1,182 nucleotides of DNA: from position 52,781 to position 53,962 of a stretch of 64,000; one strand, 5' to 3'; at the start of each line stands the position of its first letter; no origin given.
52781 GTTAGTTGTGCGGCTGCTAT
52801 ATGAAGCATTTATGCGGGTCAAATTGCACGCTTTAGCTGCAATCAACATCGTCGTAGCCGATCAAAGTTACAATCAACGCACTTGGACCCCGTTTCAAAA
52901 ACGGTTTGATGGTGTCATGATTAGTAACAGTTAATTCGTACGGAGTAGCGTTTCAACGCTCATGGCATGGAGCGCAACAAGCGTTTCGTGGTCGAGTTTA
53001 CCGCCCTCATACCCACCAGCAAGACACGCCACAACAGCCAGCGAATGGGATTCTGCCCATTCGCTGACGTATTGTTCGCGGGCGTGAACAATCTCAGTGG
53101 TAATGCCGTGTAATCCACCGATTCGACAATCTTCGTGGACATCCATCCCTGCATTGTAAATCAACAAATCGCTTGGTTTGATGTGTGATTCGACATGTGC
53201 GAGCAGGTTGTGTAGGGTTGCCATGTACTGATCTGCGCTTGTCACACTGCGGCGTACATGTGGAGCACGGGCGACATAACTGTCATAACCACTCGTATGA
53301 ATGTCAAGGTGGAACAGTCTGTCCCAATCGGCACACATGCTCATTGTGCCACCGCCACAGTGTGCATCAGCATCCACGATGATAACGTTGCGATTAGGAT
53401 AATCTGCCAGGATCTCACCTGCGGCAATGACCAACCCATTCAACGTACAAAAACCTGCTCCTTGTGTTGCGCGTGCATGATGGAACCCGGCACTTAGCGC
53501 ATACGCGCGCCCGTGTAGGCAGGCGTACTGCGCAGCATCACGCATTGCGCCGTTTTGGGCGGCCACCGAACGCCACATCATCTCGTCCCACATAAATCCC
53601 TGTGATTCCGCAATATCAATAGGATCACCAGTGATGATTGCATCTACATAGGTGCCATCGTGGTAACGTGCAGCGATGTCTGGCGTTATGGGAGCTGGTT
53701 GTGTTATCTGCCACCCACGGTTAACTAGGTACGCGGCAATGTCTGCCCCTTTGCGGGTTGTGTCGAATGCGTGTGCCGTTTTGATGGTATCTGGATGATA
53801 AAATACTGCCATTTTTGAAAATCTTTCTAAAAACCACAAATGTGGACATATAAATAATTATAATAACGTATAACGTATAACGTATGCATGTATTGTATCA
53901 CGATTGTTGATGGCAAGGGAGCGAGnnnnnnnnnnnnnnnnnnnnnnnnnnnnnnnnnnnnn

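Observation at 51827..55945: Candidate undescribed module: HDAC-fold amidohydrolase between two degenerate PARG-like macrodomain paralogues, plus a membrane-anchored Swt1-HEPN protein, next to AddAB/UvrD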

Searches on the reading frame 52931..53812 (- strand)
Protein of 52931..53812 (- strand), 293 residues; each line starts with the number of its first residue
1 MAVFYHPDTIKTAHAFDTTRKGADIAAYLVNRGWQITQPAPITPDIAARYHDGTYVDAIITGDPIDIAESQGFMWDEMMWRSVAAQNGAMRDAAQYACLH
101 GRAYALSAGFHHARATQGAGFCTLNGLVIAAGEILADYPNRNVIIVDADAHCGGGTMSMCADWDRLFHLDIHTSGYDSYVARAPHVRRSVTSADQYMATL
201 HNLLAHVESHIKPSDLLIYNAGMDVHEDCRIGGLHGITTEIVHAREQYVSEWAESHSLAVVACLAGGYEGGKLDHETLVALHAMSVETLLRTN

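Call 3: search_protein_families(library=pfam, proteins=[window:52931-53812:-], max_evalue=0.1)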
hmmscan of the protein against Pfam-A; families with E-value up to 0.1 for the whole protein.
window:52931-53812:- (293 aa): 1 family
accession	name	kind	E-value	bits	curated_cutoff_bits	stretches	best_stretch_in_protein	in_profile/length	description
PF00850.24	Hist_deacetyl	-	5.3e-32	111.8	27.9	1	35-276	25-290/298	Histone deacetylase domain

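Call 4: search_protein_families(library=ncbifam, proteins=[window:52931-53812:-], max_evalue=0.1)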
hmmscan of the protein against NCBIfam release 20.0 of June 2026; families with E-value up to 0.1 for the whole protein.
window:52931-53812:- (293 aa): 0 families

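Call 5: search_protein_families(library=padloc, proteins=[window:52931-53812:-], max_evalue=0.1)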
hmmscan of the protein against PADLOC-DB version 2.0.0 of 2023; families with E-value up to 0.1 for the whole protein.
window:52931-53812:- (293 aa): 0 families

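Call 10: find_encoding_contigs(protein=window:52931-53812:-, flank=10000, max_places=6)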
Protein window:52931-53812:- (293 aa): 13 contigs read that carry it; 6 places shown.
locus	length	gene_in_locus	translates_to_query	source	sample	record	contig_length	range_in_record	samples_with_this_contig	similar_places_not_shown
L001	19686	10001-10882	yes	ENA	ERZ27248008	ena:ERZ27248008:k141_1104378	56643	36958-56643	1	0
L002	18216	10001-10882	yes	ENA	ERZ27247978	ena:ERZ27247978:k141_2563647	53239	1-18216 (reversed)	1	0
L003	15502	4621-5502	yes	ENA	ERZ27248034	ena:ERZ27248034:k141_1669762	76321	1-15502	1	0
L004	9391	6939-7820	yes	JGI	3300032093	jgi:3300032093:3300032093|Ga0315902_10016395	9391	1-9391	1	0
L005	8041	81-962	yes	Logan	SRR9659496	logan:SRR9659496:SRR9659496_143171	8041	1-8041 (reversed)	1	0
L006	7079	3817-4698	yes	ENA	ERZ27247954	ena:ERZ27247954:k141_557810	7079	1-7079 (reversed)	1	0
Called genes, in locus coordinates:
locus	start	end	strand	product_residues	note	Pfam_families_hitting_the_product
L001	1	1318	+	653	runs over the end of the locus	PF00920:ILVD_EDD_N, PF24877:ILV_EDD_C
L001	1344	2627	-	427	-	PF00005:ABC_tran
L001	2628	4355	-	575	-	PF01061:ABC2_membrane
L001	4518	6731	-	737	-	PF00535:Glycos_transf_2, PF10111:Glyco_tranf_2_2, PF13641:Glyco_tranf_2_3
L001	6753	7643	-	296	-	-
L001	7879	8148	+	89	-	-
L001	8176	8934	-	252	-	PF18731:HEPN_Swt1, PF27542:ArfC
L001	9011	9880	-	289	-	PF10021:PARG_cat_microb (weak)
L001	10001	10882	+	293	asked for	PF00850:Hist_deacetyl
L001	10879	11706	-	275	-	-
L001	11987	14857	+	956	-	PF12705:PDDEXK_1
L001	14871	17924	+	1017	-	PF00580:UvrD-helicase, PF13245:AAA_19, PF13604:AAA_30 (faint), PF13538:UvrD_C_2 (faint), PF13361:UvrD_C, PF12705:PDDEXK_1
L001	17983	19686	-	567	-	?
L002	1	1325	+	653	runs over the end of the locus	PF00920:ILVD_EDD_N, PF24877:ILV_EDD_C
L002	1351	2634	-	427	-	PF00005:ABC_tran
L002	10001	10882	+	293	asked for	PF00850:Hist_deacetyl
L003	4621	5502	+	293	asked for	PF00850:Hist_deacetyl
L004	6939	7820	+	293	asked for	PF00850:Hist_deacetyl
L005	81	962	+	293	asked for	PF00850:Hist_deacetyl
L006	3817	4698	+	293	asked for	PF00850:Hist_deacetyl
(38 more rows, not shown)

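Call 11: find_homologous_proteins(query=window:52931-53812:-)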
Query window:52931-53812:- (293 aa): 685 proteins with E <= 0.001 among 2330 candidates; the best 120 are listed.
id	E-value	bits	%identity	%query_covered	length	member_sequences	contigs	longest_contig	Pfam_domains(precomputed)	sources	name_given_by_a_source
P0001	3.1e-176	603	89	100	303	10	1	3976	PF00850.25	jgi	jgi:acetoin utilization deacetylase AcuC-like enzyme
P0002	8.3e-166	568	82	100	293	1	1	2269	PF00850.25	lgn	-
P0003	1.8e-152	525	77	100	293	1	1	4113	PF00850.25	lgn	-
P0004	1.9e-150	518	77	99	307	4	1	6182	PF00850.25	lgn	-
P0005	1.1e-149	516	76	99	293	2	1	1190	PF00850.25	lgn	-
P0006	2.5e-148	511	78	99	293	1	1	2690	PF00850.25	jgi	jgi:acetoin utilization deacetylase AcuC-like enzyme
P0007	3.6e-146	504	75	100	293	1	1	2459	PF00850.25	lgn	-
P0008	3.1e-144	498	74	99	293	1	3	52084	PF00850.25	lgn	-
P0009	1.4e-142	492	73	100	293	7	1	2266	PF00850.25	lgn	-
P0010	5.6e-142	490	75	99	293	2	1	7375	PF00850.25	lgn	-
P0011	7.6e-138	477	72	99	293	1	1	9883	PF00850.25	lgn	-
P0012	8.3e-137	473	70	100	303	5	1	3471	PF00850.25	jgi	jgi:acetoin utilization deacetylase AcuC-like enzyme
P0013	1.2e-128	447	67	99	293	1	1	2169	PF00850.25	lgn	-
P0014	5.8e-127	441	67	99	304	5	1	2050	PF00850.25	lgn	-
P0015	1.2e-126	440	69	99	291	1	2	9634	PF00850.25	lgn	-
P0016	5.5e-126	438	66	99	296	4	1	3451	PF00850.25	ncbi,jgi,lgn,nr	ncbi:MAG: hypothetical protein FJ040_12900 [Chloroflexi bacterium]|nr:hypothetical protein [Chlorofl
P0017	1.9e-125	436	66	99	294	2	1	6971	PF00850.25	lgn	-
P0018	8.9e-124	431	65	100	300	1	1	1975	PF00850.25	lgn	-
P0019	6.7e-96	339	55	97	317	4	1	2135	PF00850.25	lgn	-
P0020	1.0e-93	332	53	99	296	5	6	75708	PF00850.25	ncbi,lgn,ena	-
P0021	3.8e-93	330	52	99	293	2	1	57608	PF00850.25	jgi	-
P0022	6.3e-93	329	54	97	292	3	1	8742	PF00850.25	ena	-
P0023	7.1e-93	329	52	99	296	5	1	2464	PF00850.25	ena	-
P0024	7.5e-93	329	53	97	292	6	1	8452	PF00850.25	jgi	-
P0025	5.3e-92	326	53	99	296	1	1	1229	PF00850.25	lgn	-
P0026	1.5e-90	322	51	99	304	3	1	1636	PF00850.25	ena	-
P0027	2.3e-90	321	52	98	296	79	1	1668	PF00850.25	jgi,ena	jgi:acetoin utilization deacetylase AcuC-like enzyme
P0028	5.0e-89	316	52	98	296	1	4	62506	PF00850.25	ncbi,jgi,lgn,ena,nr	ncbi:MAG: hypothetical protein EBS29_06920 [Chloroflexia bacterium]|nr:hypothetical protein [Chlorof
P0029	5.1e-89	316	52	99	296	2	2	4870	PF00850.25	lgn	-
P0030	2.4e-88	314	52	98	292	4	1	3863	PF00850.25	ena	-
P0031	5.5e-88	313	52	99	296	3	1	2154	PF00850.25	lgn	-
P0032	5.5e-88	313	54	99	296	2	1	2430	PF00850.25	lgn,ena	-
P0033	1.0e-86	309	51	97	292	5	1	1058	PF00850.25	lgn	-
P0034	1.7e-86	308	51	98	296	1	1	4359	PF00850.25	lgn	-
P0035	1.1e-85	305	53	99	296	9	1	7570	PF00850.25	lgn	-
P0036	1.9e-84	301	52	99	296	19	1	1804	PF00850.25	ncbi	-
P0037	1.2e-83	299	49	99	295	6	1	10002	PF00850.25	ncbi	-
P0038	7.4e-78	280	49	99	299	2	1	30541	PF00850.25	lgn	-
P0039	4.2e-70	254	46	98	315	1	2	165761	PF00850.25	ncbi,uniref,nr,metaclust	ncbi:hypothetical protein [Tomitella biformata]|uniref:hypothetical protein n=1 Tax=Tomitella biform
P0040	4.7e-70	254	46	98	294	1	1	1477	PF00850.25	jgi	jgi:acetoin utilization deacetylase AcuC-like enzyme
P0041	5.4e-70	254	47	98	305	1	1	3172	PF00850.25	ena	-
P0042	8.2e-70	253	45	98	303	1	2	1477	PF00850.25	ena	-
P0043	1.2e-69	253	46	97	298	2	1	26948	PF00850.25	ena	-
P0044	1.6e-69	252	43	98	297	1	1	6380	PF00850.25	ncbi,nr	ncbi:MAG TPA: hypothetical protein VNJ04_13460 [Gemmatimonadaceae bacterium]|nr:hypothetical protein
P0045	2.8e-69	252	44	99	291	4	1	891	PF00850.25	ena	-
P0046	4.7e-69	251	46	97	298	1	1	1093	PF00850.25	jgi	jgi:acetoin utilization deacetylase AcuC-like enzyme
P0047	5.8e-69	251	44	100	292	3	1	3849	PF00850.25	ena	-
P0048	8.0e-69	250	44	100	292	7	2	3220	PF00850.25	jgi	jgi:acetoin utilization deacetylase AcuC-like enzyme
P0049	9.8e-69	250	43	100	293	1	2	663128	PF00850.25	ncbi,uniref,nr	ncbi:hypothetical protein IEU95_16045 [Hoyosella rhizosphaerae]|uniref:Histone deacetylase n=1 Tax=H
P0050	1.1e-68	250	44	99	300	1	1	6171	PF00850.25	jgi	jgi:acetoin utilization deacetylase AcuC-like enzyme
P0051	1.5e-68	249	44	98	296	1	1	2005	PF00850.25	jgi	jgi:acetoin utilization deacetylase AcuC-like enzyme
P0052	2.2e-68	249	46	97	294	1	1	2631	PF00850.25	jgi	jgi:acetoin utilization deacetylase AcuC-like enzyme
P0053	2.4e-68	249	45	98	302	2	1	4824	PF00850.25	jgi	jgi:acetoin utilization deacetylase AcuC-like enzyme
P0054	2.6e-68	249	45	98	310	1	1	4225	PF00850.25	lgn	-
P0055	3.8e-68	248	44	97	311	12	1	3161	PF00850.25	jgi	-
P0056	3.8e-68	248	44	98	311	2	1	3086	PF00850.25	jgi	jgi:acetoin utilization deacetylase AcuC-like enzyme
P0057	5.3e-68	247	45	98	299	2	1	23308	PF00850.25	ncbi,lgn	-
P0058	5.5e-68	247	46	98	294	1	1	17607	PF00850.25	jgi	jgi:acetoin utilization deacetylase AcuC-like enzyme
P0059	5.8e-68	247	44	99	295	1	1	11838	PF00850.25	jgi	jgi:acetoin utilization deacetylase AcuC-like enzyme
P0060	8.4e-68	247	45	97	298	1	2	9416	PF00850.25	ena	-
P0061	9.3e-68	247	45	97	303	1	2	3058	PF00850.25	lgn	-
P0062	1.0e-67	247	46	97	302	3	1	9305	PF00850.25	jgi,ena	-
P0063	1.0e-67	247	44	97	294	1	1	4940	PF00850.25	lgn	-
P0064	1.5e-67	246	42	100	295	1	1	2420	PF00850.25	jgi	jgi:acetoin utilization deacetylase AcuC-like enzyme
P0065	3.0e-67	245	44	98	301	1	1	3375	PF00850.25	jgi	jgi:acetoin utilization deacetylase AcuC-like enzyme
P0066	3.0e-67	245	43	99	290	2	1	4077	PF00850.25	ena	-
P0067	3.6e-67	245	44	99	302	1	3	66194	PF00850.25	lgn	-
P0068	3.7e-67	245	47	98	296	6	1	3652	PF00850.25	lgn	-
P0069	3.9e-67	245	43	98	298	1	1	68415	PF00850.25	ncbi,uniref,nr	ncbi:hypothetical protein [Prescottella agglutinans]|uniref:Acetoin utilization deacetylase AcuC-lik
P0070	4.1e-67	245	45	97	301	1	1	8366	PF00850.25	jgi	jgi:acetoin utilization deacetylase AcuC-like enzyme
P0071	4.3e-67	244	46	98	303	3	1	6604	PF00850.25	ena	-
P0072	7.9e-67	244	44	98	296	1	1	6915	PF00850.25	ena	-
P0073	9.1e-67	243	43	98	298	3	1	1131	PF00850.25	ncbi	-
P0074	9.5e-67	243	44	97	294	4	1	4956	PF00850.25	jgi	jgi:acetoin utilization deacetylase AcuC-like enzyme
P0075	1.1e-66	243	45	97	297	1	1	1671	PF00850.25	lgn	-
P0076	1.2e-66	243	43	98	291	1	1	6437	PF00850.25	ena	-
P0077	1.3e-66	243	45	98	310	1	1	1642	PF00850.25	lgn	-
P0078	1.5e-66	243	46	98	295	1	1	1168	PF00850.25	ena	-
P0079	1.6e-66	243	46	97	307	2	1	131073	PF00850.25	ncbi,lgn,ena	-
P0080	1.6e-66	243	44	97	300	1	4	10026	PF00850.25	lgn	-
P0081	1.6e-66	243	43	97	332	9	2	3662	PF00850.25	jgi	jgi:acetoin utilization deacetylase AcuC-like enzyme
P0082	1.7e-66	243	44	98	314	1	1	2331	PF00850.25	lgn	-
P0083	1.8e-66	242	45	98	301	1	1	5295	PF00850.25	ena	-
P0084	1.8e-66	242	45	98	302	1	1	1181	PF00850.25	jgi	jgi:acetoin utilization deacetylase AcuC-like enzyme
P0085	2.0e-66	242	43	98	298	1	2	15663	PF00850.25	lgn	-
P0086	2.3e-66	242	45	97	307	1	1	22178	PF00850.25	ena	-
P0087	3.0e-66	242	44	96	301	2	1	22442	PF00850.25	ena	-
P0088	3.2e-66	242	43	97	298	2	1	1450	PF00850.25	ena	-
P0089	3.2e-66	242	44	97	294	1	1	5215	PF00850.25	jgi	jgi:acetoin utilization deacetylase AcuC-like enzyme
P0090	3.5e-66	242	44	97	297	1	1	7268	PF00850.25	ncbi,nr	ncbi:MAG: hypothetical protein H7Z74_09215 [Anaerolineae bacterium]|nr:hypothetical protein [Gemmati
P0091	3.6e-66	241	44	97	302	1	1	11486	PF00850.25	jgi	jgi:acetoin utilization deacetylase AcuC-like enzyme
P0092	3.8e-66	241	45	98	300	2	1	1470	PF00850.25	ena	-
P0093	3.8e-66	241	43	98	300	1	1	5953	PF00850.25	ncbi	ncbi:MAG: hypothetical protein ACR2G6_17210 [Gemmatimonadaceae bacterium]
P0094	4.7e-66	241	44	97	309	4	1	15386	PF00850.25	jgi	-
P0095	4.9e-66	241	46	98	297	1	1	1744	PF00850.25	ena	-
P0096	5.6e-66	241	43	98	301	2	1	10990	PF00850.25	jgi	jgi:acetoin utilization deacetylase AcuC-like enzyme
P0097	6.0e-66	241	45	99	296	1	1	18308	PF00850.25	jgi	jgi:acetoin utilization deacetylase AcuC-like enzyme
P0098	6.1e-66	241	43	99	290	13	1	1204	PF00850.25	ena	-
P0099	7.1e-66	240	43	98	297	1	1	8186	PF00850.25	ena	-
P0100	7.4e-66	240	43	98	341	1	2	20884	PF00850.25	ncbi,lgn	-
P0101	8.5e-66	240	45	100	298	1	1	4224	PF00850.25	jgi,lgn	-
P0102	1.0e-65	240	43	97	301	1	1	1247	PF00850.25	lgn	-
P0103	1.1e-65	240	44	98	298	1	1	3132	PF00850.25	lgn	-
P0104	2.3e-65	239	43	99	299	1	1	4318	PF00850.25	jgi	jgi:acetoin utilization deacetylase AcuC-like enzyme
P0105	2.4e-65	239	44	97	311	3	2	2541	PF00850.25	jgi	-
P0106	2.6e-65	239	42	98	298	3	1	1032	PF00850.25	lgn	-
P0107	3.3e-65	238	44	97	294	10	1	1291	PF00850.25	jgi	jgi:acetoin utilization deacetylase AcuC-like enzyme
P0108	5.2e-65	238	43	99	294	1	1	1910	PF00850.25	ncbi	-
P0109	5.4e-65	238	42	98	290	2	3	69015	PF00850.25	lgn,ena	-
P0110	5.5e-65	238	42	98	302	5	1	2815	PF00850.25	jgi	-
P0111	5.6e-65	238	44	98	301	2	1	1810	PF00850.25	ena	-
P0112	6.3e-65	237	44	100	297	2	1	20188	PF00850.25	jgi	jgi:acetoin utilization deacetylase AcuC-like enzyme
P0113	6.4e-65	237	44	98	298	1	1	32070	PF00850.25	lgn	-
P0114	6.8e-65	237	44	97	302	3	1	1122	PF00850.25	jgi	jgi:acetoin utilization deacetylase AcuC-like enzyme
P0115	7.0e-65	237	43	100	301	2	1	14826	PF00850.25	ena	-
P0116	7.4e-65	237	44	99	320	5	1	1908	PF00850.25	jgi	-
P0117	8.5e-65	237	45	97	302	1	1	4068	PF00850.25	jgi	jgi:acetoin utilization deacetylase AcuC-like enzyme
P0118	9.9e-65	237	42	98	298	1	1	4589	PF00850.25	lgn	-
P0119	1.1e-64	237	43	100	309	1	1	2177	PF00850.25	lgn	-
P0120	1.2e-64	236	44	98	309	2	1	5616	PF00850.25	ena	-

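Call 12: find_encoding_contigs(protein=P0039, flank=6000, max_places=2)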
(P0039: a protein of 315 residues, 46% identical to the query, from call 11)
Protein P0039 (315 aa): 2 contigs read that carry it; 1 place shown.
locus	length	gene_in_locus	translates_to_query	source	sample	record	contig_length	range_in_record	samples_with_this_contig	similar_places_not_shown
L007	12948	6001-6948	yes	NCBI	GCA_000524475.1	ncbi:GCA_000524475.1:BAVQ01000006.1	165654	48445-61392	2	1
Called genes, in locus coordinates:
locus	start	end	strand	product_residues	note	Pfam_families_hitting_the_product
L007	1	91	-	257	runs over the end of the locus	PF00106:adh_short, PF08659:KR, PF13561:adh_short_C2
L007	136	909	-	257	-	PF00106:adh_short, PF08659:KR, PF13561:adh_short_C2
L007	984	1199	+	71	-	-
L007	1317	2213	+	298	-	PF13560:HTH_31, PF01381:HTH_3, PF17765:MLTR_LBD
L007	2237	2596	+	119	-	PF18050:Cyclophil_like2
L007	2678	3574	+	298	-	PF00296:Bac_luciferase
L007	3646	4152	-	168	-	PF11697:DUF3293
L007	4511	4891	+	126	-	-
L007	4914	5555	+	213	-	-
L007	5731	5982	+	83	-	-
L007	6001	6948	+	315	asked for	PF00850:Hist_deacetyl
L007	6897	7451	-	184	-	PF02515:CoA_transf_3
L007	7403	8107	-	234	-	PF02515:CoA_transf_3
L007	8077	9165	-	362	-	PF00441:Acyl-CoA_dh_1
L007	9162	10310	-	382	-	PF02771:Acyl-CoA_dh_N, PF02770:Acyl-CoA_dh_M, PF00441:Acyl-CoA_dh_1 (weak)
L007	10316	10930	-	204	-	PF00440:TetR_N, PF17932:TetR_C_24, PF17935:TetR_C_27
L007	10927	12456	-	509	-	PF00501:AMP-binding, PF13193:AMP-binding_C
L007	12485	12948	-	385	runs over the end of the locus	PF02771:Acyl-CoA_dh_N, PF02770:Acyl-CoA_dh_M, PF00441:Acyl-CoA_dh_1, PF08028:Acyl-CoA_dh_2, PF22924:ACOX_C_alpha1 (weak)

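Call 13: find_encoding_contigs(protein=P0049, flank=6000, max_places=2)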
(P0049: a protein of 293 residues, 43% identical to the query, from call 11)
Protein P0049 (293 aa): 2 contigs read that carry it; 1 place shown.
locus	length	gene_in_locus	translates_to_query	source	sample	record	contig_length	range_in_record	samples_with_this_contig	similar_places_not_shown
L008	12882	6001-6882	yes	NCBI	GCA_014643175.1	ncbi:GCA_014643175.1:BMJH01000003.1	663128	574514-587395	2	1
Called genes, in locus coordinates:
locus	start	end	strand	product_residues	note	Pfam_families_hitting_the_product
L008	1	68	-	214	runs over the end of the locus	-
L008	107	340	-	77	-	-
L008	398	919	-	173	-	PF13191:AAA_16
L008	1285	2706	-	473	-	-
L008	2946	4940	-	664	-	PF12728:HTH_17 (faint), PF02384:N6_Mtase, PF05175:MTS (weak)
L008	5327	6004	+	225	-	-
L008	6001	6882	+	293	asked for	PF00850:Hist_deacetyl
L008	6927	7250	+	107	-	-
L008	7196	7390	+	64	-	-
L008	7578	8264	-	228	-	-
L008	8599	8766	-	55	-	-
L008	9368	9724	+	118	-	PF07883:Cupin_2 (weak)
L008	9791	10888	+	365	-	PF01699:Na_Ca_ex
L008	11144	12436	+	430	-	PF04960:Glutaminase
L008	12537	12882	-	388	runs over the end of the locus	PF00155:Aminotran_1_2, PF01041:DegT_DnrJ_EryC1 (faint)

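Call 14: find_encoding_contigs(protein=P0028, flank=6000, max_places=2)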
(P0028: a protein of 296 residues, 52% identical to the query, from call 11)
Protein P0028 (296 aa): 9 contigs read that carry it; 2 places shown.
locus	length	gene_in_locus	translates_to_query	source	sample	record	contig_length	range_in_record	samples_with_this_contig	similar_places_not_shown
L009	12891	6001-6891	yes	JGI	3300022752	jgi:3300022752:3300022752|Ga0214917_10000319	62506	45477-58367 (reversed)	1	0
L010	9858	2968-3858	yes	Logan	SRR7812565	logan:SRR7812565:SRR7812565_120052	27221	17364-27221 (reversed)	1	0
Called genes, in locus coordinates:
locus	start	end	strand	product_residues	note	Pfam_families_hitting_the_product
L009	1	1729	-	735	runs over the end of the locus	-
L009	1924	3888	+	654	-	PF00920:ILVD_EDD_N, PF24877:ILV_EDD_C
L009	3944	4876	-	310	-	PF18731:HEPN_Swt1, PF27542:ArfC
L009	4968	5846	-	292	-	PF10021:PARG_cat_microb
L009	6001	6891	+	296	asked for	PF00850:Hist_deacetyl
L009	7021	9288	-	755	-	PF00580:UvrD-helicase, PF01443:Viral_helicase1 (faint), PF13245:AAA_19, PF13604:AAA_30 (faint), PF13361:UvrD_C, PF13538:UvrD_C_2 (faint)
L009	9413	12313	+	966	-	PF12705:PDDEXK_1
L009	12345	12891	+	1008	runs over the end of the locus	PF00580:UvrD-helicase, PF13245:AAA_19, PF13604:AAA_30 (faint), PF13361:UvrD_C, PF13538:UvrD_C_2 (faint), PF12705:PDDEXK_1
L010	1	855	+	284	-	?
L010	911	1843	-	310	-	PF18731:HEPN_Swt1, PF27542:ArfC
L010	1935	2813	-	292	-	PF10021:PARG_cat_microb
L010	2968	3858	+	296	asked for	PF00850:Hist_deacetyl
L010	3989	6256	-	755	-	PF00580:UvrD-helicase, PF01443:Viral_helicase1 (faint), PF13245:AAA_19, PF13604:AAA_30 (faint), PF13361:UvrD_C, PF13538:UvrD_C_2 (faint)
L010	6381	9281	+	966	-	PF12705:PDDEXK_1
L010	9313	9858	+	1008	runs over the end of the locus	PF00580:UvrD-helicase, PF13245:AAA_19, PF13604:AAA_30 (faint), PF13361:UvrD_C, PF13538:UvrD_C_2 (faint), PF12705:PDDEXK_1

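Call 15: search_protein_families(library=ncbifam, proteins=[L008:5327-6004:+, L007:4914-5555:+, L007:5731-5982:+, L007:4511-4891:+, L008:6927-7250:+, L009:4968-5846:-, L009:3944-4876:-], max_evalue=1)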
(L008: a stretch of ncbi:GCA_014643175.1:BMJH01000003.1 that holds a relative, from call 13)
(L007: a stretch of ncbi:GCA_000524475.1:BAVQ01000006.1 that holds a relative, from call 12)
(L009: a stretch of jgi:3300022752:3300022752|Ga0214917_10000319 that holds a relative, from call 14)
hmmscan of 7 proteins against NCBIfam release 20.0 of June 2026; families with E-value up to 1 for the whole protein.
L008:5327-6004:+ (225 aa): 2 families
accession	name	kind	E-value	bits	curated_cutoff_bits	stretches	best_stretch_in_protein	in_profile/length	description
NF011118.0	PRK14548.1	equivalog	0.029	14.7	82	0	9-57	24-77/84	50S ribosomal protein L23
TIGR03636.1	uL23_arch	equivalog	0.057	13.8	94.95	0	9-39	17-47/77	50S ribosomal protein L23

L007:4914-5555:+ (213 aa): 0 families

L007:5731-5982:+ (83 aa): 0 families

L007:4511-4891:+ (126 aa): 0 families

L008:6927-7250:+ (107 aa): 0 families

L009:4968-5846:- (292 aa): 2 families
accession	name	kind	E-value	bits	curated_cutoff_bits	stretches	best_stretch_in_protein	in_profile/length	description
TIGR02452.1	TIGR02452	hypoth_equivalog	1.4e-52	178.9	50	1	28-283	3-264/266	TIGR02452 family protein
TIGR03192.1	benz_CoA_bzdQ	equivalog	0.19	11.2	380.2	1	177-265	99-186/293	benzoyl-CoA reductase, bzd-type, subunit Q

L009:3944-4876:- (310 aa): 6 families
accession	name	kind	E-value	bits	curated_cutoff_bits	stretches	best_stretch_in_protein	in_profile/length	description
NF051437.1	sunset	domain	1.4e-12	47.4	27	1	266-309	1-42/42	sunset domain-containing protein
NF051448.1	50S_L17_sunset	exception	5.9e-05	22.8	280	1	263-307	185-227/229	50S ribosomal protein L17, sunset domain variant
NF051449.1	50S_L4_sunset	exception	0.0034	17.2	385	1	265-305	246-284/285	50S ribosomal protein L4, sunset domain variant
NF037978.1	T2SS_GspB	equivalog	0.037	14.3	100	1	149-235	4-92/179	type II secretion system assembly factor GspB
NF051450.1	50S_L20_sunset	exception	0.1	12.7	375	1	263-306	167-208/219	50S ribosomal protein L20, sunset domain variant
NF051451.1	30S_S2_sunset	exception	0.12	11.4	710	1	265-306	337-376/382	30S ribosomal protein S2, sunset domain variant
